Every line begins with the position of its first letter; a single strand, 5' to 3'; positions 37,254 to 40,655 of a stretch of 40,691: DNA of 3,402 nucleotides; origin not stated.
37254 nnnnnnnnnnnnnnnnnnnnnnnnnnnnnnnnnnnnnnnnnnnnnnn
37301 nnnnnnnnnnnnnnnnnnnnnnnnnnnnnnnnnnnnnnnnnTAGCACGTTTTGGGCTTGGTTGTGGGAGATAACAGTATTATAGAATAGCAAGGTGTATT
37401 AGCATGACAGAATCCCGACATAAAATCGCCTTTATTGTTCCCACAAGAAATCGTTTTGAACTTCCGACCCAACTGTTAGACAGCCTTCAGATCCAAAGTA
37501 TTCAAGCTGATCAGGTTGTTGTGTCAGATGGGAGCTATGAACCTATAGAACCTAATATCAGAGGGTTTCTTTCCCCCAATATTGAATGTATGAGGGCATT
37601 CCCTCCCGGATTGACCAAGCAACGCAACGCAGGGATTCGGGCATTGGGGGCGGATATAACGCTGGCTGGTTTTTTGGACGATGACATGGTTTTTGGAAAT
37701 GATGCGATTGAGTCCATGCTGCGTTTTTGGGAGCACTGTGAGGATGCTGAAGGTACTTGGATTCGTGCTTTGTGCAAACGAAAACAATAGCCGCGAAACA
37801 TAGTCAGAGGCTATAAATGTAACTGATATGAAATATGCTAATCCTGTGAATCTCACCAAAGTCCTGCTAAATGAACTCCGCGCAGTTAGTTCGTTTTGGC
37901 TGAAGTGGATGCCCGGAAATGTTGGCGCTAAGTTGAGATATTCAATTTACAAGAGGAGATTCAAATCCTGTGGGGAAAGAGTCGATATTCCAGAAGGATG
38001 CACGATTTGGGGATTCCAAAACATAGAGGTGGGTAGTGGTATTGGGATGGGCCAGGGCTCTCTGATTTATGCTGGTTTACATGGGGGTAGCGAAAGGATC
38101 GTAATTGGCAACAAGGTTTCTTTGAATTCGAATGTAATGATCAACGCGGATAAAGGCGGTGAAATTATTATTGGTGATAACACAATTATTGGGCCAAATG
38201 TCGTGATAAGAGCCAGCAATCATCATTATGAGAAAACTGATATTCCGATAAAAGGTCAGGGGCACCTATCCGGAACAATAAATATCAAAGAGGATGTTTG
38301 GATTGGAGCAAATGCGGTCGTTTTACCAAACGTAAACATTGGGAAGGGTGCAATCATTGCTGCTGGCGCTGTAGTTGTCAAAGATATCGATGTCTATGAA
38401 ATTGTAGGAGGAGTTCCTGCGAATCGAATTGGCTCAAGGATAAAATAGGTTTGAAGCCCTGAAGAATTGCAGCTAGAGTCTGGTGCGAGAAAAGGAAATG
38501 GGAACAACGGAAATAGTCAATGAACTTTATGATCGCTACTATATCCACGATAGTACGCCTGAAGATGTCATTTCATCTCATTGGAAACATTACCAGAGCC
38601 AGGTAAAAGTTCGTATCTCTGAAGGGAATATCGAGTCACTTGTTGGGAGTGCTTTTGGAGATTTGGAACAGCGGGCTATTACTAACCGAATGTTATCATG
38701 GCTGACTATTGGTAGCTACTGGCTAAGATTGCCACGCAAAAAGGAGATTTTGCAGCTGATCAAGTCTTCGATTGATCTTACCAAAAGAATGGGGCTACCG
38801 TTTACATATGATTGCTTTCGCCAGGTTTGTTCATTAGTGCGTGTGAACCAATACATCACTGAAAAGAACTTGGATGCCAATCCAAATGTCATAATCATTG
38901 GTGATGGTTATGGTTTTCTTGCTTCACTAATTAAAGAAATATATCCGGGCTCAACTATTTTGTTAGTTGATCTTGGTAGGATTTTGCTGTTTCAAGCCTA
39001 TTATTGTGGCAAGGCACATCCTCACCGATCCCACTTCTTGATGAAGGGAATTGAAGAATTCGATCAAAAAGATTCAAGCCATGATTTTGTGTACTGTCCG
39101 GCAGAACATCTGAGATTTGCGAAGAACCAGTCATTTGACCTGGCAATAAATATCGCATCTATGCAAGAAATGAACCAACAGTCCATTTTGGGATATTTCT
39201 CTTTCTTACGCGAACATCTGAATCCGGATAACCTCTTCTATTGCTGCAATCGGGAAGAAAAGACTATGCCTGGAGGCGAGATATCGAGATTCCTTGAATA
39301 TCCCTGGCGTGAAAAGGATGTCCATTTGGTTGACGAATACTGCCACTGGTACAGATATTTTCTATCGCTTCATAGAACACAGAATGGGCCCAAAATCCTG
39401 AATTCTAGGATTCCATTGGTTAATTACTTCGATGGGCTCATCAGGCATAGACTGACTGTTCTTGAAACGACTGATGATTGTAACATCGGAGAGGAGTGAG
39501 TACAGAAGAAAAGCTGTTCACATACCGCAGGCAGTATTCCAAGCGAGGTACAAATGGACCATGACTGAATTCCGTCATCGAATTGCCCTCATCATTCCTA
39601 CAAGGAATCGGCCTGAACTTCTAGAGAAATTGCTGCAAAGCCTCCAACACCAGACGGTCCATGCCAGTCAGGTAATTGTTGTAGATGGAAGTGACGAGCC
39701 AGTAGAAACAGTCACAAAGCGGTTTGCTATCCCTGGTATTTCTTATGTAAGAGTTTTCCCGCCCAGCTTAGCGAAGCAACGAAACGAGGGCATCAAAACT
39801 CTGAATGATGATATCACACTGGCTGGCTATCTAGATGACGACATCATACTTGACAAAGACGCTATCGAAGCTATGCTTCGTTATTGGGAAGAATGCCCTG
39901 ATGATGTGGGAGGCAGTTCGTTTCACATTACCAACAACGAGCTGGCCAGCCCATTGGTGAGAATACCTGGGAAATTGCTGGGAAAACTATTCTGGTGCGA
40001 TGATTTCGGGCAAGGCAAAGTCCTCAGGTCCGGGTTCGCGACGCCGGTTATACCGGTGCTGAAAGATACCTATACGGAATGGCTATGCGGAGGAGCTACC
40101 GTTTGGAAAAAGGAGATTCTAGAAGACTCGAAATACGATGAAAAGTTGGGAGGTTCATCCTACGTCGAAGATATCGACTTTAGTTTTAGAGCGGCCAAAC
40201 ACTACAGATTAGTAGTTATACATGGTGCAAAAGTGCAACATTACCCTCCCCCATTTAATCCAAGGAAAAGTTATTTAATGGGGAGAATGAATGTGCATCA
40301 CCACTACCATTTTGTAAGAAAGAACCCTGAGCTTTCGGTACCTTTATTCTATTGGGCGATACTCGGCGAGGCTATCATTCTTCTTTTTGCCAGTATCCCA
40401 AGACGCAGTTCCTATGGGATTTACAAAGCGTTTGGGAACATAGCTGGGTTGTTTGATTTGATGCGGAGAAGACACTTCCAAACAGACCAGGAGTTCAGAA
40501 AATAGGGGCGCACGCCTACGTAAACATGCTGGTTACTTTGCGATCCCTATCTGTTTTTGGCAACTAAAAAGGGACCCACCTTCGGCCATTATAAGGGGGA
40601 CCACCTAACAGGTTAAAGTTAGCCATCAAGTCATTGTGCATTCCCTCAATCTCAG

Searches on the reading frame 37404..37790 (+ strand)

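Call 36: search_protein_families(library=pfam, proteins=[window:37404-37790:+], max_evalue=0.00001)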
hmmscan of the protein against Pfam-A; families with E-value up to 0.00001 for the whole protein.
window:37404-37790:+ (128 aa): 1 family
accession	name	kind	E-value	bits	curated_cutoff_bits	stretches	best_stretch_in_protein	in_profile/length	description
PF00535.33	Glycos_transf_2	-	5.1e-08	33.5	23.3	1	10-113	2-108/168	Glycosyl transferase family 2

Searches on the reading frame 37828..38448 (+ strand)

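Call 36: search_protein_families(library=pfam, proteins=[window:37828-38448:+], max_evalue=0.00001)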
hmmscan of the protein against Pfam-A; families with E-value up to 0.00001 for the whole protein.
window:37828-38448:+ (206 aa): 1 family
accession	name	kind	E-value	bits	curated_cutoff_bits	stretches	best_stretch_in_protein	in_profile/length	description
PF00132.30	Hexapep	-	3.3e-13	49.2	27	1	152-183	3-34/36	Bacterial transferase hexapeptide (six repeats)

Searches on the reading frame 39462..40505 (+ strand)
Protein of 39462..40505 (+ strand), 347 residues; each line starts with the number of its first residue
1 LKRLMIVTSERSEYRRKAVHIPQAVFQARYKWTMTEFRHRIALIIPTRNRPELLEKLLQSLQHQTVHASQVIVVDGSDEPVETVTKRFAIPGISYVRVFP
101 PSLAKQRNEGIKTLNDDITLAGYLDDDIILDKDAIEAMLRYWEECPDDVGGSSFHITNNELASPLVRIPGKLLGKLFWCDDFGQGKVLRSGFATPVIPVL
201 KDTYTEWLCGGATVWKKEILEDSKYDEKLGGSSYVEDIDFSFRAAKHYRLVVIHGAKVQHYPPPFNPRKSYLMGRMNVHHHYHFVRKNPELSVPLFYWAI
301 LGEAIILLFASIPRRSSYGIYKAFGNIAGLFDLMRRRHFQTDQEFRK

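Call 36: search_protein_families(library=pfam, proteins=[window:39462-40505:+], max_evalue=0.00001)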
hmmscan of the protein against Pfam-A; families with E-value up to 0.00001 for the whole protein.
window:39462-40505:+ (347 aa): 2 families
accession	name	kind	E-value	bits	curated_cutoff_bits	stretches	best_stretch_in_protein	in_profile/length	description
PF00535.33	Glycos_transf_2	-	2.9e-13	50.5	23.3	1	43-165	2-127/168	Glycosyl transferase family 2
PF13641.12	Glyco_tranf_2_3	-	6.1e-06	26.9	27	0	39-247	1-197/230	Glycosyltransferase like family 2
